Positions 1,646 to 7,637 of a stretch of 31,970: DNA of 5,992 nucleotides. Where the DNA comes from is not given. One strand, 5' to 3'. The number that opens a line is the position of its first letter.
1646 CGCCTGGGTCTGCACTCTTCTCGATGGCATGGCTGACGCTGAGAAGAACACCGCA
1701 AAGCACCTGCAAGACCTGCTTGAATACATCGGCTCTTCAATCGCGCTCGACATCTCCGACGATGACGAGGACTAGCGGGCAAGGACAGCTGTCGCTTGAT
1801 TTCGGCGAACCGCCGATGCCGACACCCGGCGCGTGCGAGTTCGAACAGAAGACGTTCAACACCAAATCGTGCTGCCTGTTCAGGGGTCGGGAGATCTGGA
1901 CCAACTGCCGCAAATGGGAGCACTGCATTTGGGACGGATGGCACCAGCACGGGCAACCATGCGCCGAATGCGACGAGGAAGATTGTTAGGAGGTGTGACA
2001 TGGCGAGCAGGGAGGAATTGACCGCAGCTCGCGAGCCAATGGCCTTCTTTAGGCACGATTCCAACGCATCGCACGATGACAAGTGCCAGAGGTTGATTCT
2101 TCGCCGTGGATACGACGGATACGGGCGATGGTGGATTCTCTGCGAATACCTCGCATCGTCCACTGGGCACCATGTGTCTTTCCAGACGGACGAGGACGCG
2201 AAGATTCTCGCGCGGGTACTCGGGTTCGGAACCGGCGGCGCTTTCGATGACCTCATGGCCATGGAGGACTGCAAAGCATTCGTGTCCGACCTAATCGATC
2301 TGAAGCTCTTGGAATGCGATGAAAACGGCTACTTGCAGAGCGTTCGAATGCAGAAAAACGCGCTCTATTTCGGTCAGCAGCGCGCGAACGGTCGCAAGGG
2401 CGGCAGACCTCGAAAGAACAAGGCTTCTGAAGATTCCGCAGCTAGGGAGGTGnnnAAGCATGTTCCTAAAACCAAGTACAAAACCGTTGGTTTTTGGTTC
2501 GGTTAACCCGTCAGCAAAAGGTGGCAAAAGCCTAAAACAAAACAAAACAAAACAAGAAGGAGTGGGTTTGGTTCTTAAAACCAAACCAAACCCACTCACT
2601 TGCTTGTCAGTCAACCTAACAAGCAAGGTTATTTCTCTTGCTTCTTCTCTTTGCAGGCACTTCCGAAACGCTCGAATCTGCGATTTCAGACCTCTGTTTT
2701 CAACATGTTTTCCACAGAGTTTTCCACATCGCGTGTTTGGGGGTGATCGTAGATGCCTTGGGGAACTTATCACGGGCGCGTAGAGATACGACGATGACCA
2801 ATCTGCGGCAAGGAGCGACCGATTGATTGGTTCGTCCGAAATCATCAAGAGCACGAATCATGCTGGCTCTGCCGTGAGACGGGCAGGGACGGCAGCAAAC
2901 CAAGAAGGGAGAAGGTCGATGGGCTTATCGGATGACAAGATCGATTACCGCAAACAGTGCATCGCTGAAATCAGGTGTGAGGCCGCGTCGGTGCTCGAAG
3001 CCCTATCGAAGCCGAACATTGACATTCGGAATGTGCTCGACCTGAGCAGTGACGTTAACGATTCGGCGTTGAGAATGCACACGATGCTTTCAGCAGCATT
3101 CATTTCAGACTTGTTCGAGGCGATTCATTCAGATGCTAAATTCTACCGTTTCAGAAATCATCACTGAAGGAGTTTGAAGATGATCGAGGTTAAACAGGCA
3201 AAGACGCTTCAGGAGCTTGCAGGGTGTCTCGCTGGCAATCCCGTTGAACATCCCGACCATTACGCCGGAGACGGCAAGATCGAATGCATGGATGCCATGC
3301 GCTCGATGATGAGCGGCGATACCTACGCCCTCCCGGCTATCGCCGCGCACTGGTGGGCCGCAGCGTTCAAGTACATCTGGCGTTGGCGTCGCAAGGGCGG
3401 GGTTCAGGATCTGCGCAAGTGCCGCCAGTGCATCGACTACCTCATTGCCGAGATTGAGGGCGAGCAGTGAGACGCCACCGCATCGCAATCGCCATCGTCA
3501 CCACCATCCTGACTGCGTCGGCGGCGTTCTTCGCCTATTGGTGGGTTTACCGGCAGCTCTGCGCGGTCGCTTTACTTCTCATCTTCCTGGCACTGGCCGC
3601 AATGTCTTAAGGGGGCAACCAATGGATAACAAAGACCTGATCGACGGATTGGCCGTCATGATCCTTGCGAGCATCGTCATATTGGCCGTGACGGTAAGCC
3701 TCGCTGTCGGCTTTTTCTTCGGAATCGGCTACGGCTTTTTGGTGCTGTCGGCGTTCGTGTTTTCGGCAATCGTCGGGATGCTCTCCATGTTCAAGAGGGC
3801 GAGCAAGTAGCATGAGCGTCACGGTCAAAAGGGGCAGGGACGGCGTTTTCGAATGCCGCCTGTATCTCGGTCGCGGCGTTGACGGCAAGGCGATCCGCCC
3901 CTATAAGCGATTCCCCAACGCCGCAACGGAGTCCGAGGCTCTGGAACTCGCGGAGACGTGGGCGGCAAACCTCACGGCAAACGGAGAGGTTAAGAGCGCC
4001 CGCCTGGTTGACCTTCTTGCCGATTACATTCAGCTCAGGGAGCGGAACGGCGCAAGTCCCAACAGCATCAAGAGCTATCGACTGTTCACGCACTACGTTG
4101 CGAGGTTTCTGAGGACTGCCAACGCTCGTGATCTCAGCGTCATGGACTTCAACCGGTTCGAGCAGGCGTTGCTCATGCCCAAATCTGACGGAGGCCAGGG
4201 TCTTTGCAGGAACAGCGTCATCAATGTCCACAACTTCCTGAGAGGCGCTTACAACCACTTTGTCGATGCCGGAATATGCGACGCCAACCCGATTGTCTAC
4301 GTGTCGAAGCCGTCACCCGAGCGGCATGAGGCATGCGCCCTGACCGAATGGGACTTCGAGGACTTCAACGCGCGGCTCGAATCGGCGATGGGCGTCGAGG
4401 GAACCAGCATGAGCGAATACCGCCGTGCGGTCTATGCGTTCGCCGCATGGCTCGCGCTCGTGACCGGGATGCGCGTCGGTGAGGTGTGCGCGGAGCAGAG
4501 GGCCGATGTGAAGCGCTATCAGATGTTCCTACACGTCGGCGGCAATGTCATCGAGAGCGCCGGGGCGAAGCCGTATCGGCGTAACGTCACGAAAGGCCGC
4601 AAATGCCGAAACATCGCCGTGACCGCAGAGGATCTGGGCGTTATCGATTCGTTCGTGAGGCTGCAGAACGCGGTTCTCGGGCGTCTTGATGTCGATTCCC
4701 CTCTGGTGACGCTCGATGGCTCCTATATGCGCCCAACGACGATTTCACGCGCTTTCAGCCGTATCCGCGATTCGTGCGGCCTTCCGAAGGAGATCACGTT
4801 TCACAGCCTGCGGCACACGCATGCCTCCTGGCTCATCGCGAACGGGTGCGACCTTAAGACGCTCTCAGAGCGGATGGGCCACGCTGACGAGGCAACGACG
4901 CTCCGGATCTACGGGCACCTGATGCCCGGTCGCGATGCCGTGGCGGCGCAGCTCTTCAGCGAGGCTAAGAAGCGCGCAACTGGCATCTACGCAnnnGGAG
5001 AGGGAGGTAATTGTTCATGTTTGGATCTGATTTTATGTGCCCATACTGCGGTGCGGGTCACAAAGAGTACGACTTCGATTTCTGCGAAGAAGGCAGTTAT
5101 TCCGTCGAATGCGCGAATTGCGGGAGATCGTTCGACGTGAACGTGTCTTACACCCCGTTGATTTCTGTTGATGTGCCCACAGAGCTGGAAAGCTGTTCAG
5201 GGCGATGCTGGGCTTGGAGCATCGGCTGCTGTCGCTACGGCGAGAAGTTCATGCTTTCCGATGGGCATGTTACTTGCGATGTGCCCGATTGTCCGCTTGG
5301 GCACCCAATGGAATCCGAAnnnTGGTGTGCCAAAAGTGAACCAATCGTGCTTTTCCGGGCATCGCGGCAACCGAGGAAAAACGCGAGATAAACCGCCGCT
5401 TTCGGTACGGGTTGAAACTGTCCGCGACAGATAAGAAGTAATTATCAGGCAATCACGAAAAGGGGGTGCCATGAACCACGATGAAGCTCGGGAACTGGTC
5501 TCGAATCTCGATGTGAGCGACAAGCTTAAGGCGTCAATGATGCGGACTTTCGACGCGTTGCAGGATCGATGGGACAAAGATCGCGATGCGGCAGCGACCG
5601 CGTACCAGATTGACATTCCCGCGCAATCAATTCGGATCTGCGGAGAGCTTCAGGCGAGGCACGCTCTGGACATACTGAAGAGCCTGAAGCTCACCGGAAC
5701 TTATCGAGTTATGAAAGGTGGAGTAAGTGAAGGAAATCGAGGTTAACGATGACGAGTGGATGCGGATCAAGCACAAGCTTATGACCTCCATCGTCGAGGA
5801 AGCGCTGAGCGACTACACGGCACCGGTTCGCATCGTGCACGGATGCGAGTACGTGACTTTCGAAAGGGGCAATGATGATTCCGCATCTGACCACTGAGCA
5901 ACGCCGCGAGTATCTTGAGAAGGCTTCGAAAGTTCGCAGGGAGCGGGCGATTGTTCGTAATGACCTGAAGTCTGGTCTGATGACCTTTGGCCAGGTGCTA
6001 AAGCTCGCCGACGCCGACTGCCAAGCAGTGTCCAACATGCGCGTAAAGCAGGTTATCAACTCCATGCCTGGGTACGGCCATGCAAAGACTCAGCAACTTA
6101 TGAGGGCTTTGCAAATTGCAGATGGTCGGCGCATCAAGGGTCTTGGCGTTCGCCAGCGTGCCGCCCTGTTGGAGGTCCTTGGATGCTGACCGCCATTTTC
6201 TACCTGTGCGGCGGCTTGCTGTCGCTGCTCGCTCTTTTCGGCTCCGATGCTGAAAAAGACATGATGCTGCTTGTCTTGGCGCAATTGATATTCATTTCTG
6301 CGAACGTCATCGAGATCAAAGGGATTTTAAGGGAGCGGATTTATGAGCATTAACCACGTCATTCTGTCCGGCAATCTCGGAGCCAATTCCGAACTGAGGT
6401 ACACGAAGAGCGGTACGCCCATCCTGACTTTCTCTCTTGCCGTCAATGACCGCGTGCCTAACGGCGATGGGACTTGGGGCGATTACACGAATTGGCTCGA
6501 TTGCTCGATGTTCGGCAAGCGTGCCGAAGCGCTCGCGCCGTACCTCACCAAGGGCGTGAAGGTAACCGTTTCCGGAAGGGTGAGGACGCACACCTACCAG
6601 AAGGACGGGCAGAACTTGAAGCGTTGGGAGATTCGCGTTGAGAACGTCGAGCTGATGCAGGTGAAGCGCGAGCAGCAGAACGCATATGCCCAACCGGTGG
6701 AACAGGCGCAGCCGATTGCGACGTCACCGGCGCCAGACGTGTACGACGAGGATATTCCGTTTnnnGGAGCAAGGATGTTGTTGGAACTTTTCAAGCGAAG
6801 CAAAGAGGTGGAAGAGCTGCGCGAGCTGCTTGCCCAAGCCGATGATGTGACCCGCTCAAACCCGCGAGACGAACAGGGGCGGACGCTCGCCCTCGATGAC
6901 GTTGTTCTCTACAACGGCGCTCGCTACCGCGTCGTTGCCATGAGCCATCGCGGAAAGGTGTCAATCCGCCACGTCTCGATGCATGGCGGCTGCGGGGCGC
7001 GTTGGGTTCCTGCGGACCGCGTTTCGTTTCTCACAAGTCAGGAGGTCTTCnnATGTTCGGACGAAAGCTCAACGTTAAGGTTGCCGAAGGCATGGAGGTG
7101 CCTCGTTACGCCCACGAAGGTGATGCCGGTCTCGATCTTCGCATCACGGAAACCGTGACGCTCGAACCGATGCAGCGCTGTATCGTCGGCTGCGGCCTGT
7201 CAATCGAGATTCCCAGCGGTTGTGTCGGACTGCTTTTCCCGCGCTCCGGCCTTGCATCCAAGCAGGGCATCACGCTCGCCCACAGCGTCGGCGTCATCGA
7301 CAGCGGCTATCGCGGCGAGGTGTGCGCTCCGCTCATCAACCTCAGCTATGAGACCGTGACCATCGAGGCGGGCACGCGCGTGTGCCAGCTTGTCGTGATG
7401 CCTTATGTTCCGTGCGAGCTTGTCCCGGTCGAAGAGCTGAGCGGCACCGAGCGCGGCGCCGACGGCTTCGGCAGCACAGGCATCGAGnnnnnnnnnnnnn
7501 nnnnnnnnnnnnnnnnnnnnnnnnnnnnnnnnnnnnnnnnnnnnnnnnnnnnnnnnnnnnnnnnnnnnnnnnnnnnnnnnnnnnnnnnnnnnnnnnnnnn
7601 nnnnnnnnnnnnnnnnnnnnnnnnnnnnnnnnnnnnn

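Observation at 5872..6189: Phage-encoded mIHF/sIHF-family integration host factor homolog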

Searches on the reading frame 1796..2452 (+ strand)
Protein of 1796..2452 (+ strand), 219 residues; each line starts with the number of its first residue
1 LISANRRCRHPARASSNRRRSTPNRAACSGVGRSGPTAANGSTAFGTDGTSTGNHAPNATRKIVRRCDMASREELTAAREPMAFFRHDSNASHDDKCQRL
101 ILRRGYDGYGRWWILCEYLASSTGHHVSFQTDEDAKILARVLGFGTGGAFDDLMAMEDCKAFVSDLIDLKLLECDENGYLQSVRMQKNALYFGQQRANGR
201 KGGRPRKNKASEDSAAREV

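Call 15: search_protein_families(library=pfam, proteins=[window:1796-2452:+], max_evalue=0.01)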
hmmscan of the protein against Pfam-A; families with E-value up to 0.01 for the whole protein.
window:1796-2452:+ (219 aa): 1 family
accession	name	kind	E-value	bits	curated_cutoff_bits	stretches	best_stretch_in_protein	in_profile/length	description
PF14297.12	Lin1244_N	-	3e-09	37.9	25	1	84-182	1-92/95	Lin1244/Lin1753-like, N-terminal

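Call 41: search_protein_families(library=phrogs, proteins=[window:1796-2452:+], max_evalue=0.001)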
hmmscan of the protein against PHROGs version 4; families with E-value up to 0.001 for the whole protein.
window:1796-2452:+ (219 aa): 3 families
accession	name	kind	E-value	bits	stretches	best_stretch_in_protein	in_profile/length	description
phrog_24189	-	unknown function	1.8e-60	204.5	1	69-219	3-151/151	-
phrog_20981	-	unknown function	1.2e-09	39.3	1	82-187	1-96/293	-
phrog_2562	-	DNA, RNA and nucleotide metabolism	1.5e-09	39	1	83-209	10-128/290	replication initiation protein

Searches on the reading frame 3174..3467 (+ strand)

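Call 16: search_protein_families(library=pfam, proteins=[window:3174-3467:+], max_evalue=0.01)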
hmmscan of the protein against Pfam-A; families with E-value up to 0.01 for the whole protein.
window:3174-3467:+ (98 aa): 1 family
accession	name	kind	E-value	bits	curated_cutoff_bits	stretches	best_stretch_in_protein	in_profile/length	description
PF11753.13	DUF3310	-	6.3e-10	39.4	24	1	24-85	1-57/60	Protein of unknwon function (DUF3310)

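Call 41: search_protein_families(library=phrogs, proteins=[window:3174-3467:+], max_evalue=0.001)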
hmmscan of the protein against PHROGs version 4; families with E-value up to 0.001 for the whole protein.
window:3174-3467:+ (98 aa): 8 families
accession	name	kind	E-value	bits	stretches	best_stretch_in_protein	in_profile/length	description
phrog_1689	-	other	9.4e-20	72.5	1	19-97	162-237/243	nucleotide kinase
phrog_236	-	other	3.4e-18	67.5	1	21-97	238-308/431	nucleotide kinase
phrog_23238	-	unknown function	3.1e-12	47.6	1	24-96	128-195/196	-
phrog_11324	-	other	1.4e-10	42.8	1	20-96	7-73/139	nucleotide kinase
phrog_4897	-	other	7.1e-10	40.3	1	21-97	112-183/186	kinase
phrog_4943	-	unknown function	1.9e-05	26.2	1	19-93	86-158/166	-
phrog_4824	-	unknown function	6.8e-05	23.9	1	63-86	32-55/128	-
phrog_2781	-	unknown function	0.00019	22.6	1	20-95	173-245/253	-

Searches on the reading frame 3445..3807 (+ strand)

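Call 16: search_protein_families(library=pfam, proteins=[window:3445-3807:+], max_evalue=0.01)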
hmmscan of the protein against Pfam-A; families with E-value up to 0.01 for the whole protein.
window:3445-3807:+ (121 aa): 1 family
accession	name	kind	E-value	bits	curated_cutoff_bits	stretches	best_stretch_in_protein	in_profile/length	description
PF14150.11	YesK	-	0.0028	18.2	25.2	1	60-113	24-75/81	YesK-like protein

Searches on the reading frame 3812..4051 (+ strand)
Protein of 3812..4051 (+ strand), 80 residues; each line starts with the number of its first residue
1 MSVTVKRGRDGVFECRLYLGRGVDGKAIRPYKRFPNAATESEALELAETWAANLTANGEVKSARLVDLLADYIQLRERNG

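Call 63: search_protein_families(library=pfam, proteins=[window:3812-4051:+], max_evalue=1)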
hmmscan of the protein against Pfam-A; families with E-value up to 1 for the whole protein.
seq(80 aa): 0 families

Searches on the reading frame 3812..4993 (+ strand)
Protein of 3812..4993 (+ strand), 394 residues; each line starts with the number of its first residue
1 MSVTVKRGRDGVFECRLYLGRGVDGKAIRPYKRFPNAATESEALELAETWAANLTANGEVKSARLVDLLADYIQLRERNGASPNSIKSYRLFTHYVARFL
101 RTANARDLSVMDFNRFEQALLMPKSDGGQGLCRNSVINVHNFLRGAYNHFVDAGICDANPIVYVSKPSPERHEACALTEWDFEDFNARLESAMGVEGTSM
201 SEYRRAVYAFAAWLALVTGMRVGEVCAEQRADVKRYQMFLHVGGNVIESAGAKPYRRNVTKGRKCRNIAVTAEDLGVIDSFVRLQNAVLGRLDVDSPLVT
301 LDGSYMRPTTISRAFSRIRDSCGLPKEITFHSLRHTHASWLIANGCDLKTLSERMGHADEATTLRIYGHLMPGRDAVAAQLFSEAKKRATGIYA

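Call 4: search_protein_families(library=pfam, proteins=[window:3812-4993:+], max_evalue=0.1)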
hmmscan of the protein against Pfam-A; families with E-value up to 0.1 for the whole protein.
window:3812-4993:+ (394 aa): 2 families
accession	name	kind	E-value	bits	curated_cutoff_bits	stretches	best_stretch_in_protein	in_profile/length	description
PF00589.27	Phage_integrase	-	4.6e-20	72.5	27.1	1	209-370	25-168/172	Phage integrase family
PF13102.12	Phage_int_SAM_5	-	0.00046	20.9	22.3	1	65-160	2-92/98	Phage integrase SAM-like domain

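Call 41: search_protein_families(library=phrogs, proteins=[window:3812-4993:+], max_evalue=0.001)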
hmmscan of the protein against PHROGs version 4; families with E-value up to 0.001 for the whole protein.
window:3812-4993:+ (394 aa): 5 families
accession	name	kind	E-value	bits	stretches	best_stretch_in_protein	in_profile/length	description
phrog_1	-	integration and excision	6.6e-50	172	1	4-385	115-450/611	integrase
phrog_216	-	integration and excision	1e-29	104.6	1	147-387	26-241/301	integrase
phrog_7685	-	integration and excision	1.2e-15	58.7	1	295-383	151-236/240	integrase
phrog_7269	-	integration and excision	8.4e-06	26.6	1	312-372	14-71/89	integrase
phrog_35951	-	unknown function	2.3e-05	25.8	1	327-374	20-66/97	-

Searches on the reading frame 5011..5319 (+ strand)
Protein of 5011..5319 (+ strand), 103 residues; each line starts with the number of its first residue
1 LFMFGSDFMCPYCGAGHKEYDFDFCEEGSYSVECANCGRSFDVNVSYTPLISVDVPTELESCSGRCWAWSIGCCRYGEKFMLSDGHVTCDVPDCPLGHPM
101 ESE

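Call 4: search_protein_families(library=pfam, proteins=[window:5011-5319:+], max_evalue=0.1)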
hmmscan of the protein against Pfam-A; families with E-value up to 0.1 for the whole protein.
window:5011-5319:+ (103 aa): 7 families
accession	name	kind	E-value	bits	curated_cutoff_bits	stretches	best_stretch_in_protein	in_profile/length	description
PF24460.1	DUF7575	-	0.0064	16.3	28.5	0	32-45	4-17/28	Domain of unknown function (DUF7575)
PF05129.18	Zn_ribbon_Elf1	-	0.0084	16.6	29.8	1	7-48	22-63/79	Transcription elongation factor Elf1 like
PF13248.11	Zn_ribbon_3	-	0.011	15.6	27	0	9-15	18-24/26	zinc-ribbon domain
PF24441.1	DUF7560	-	0.018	15.2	27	0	29-45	3-19/44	Family of unknown function (DUF7560)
PF23547.1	Zn_ribbon_FGT1_1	-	0.031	14.3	27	0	31-44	2-15/35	FORGETTER1 first zinc ribbon domain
PF14255.11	Cys_rich_CPXG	-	0.074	13.4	25.2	0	9-47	2-40/52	Cysteine-rich CPXCG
PF13913.12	zf-C2HC_2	-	0.08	13.1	27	1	32-43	3-14/25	zinc-finger of a C2HC-type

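Call 6: search_protein_families(library=phrogs, proteins=[window:5011-5319:+], max_evalue=0.1)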
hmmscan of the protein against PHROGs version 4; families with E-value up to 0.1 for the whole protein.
window:5011-5319:+ (103 aa): 6 families
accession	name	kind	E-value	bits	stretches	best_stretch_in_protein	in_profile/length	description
phrog_6504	-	unknown function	2.3e-07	31.9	1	6-53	6-56/61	-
phrog_13474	-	unknown function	0.00099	20.4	1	8-43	34-68/73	-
phrog_27542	-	unknown function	0.0027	18.8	1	8-48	7-46/75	-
phrog_14328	-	unknown function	0.0064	17.6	1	6-45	76-113/141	-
phrog_16606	-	unknown function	0.019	16.2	1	17-48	58-89/104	-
phrog_15404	-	unknown function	0.049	15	0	31-49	7-25/89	-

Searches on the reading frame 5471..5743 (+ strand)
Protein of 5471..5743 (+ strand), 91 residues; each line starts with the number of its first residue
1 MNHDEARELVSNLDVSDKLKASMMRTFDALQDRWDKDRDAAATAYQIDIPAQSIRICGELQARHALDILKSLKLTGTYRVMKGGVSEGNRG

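Call 4: search_protein_families(library=pfam, proteins=[window:5471-5743:+], max_evalue=0.1)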
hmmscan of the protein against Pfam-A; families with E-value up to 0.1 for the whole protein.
window:5471-5743:+ (91 aa): 1 family
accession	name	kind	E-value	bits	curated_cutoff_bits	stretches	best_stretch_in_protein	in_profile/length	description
PF22527.2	DEXQc_Suv3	-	0.041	13.9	27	1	11-67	83-139/154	DEXQ-box helicase domain of Suv3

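Call 6: search_protein_families(library=phrogs, proteins=[window:5471-5743:+], max_evalue=0.1)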
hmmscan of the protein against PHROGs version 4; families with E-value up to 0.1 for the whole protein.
window:5471-5743:+ (91 aa): 0 families

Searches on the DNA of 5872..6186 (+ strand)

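Call 26: search_rna_families(source=L007, start=1, end=4000, threshold=evalue, max_evalue=0.01)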
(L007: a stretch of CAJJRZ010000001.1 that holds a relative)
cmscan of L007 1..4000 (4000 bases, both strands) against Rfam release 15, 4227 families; matches with E-value up to 0.01: 1.
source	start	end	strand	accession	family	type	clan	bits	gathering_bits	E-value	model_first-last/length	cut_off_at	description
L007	1629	1992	+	RF00023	tmRNA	Gene;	CL00001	151.2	47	1e-60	1-374/374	no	transfer-messenger RNA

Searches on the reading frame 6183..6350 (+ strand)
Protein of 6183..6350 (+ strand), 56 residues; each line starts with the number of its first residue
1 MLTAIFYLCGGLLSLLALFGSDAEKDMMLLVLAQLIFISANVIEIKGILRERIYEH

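Call 6: search_protein_families(library=phrogs, proteins=[window:6183-6350:+], max_evalue=0.1)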
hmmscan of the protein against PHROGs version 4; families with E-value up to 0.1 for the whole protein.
window:6183-6350:+ (56 aa): 0 families

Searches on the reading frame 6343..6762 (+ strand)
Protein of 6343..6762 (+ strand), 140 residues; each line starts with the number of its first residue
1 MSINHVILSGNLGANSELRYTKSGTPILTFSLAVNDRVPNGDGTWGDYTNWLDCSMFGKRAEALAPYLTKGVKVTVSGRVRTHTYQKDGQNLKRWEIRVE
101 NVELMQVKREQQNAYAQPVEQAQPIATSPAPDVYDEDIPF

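Call 4: search_protein_families(library=pfam, proteins=[window:6343-6762:+], max_evalue=0.1)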
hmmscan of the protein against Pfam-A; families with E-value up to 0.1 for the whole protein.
window:6343-6762:+ (140 aa): 4 families
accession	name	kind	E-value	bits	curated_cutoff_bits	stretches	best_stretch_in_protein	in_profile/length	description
PF00436.31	SSB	-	8.5e-28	96.9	26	1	3-105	1-104/104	Single-strand binding protein family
PF01336.31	tRNA_anti-codon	-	0.00034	20.9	27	1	47-104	24-74/75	OB-fold nucleic acid binding domain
PF22657.2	SSB_1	-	0.00043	20.8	27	1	4-78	1-73/91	Another single-strand binding protein family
PF13742.12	tRNA_anti_2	-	0.017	15.8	27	1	52-89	50-85/95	OB-fold nucleic acid binding domain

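Call 41: search_protein_families(library=phrogs, proteins=[window:6343-6762:+], max_evalue=0.001)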
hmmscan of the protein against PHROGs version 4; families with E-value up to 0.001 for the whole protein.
window:6343-6762:+ (140 aa): 2 families
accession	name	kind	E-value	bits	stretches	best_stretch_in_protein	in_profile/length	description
phrog_44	-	DNA, RNA and nucleotide metabolism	7.2e-43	148.3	1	1-140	85-228/271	single strand DNA binding protein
phrog_25370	-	unknown function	1.7e-11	44.6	1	3-41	2-40/48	-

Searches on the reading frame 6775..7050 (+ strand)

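Call 4: search_protein_families(library=pfam, proteins=[window:6775-7050:+], max_evalue=0.1)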
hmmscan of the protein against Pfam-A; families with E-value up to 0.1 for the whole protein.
window:6775-7050:+ (92 aa): 1 family
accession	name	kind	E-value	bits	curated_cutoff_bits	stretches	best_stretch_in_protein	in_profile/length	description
PF02839.19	CBM_5_12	-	0.073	13.5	26.2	0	36-54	6-24/44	Carbohydrate-binding module family 5/12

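Call 6: search_protein_families(library=phrogs, proteins=[window:6775-7050:+], max_evalue=0.1)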
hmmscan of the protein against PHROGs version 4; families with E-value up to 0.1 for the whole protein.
window:6775-7050:+ (92 aa): 1 family
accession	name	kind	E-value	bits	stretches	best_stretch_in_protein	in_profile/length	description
phrog_939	-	head and packaging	0.018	16.1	1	38-69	81-114/126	head protein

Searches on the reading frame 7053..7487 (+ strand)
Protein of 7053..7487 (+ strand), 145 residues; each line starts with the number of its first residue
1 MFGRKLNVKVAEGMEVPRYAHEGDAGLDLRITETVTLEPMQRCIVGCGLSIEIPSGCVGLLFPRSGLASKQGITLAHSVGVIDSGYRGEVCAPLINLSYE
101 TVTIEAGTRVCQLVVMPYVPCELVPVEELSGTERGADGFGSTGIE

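Call 4: search_protein_families(library=pfam, proteins=[window:7053-7487:+], max_evalue=0.1)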
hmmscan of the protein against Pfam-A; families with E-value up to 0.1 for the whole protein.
window:7053-7487:+ (145 aa): 2 families
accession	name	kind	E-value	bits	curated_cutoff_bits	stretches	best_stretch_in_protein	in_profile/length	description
PF00692.24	dUTPase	-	5.2e-34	117.3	22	1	15-143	4-129/129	dUTPase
PF22769.1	DCD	-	1.7e-11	44.8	27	1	32-115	68-150/153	dCTP deaminase-like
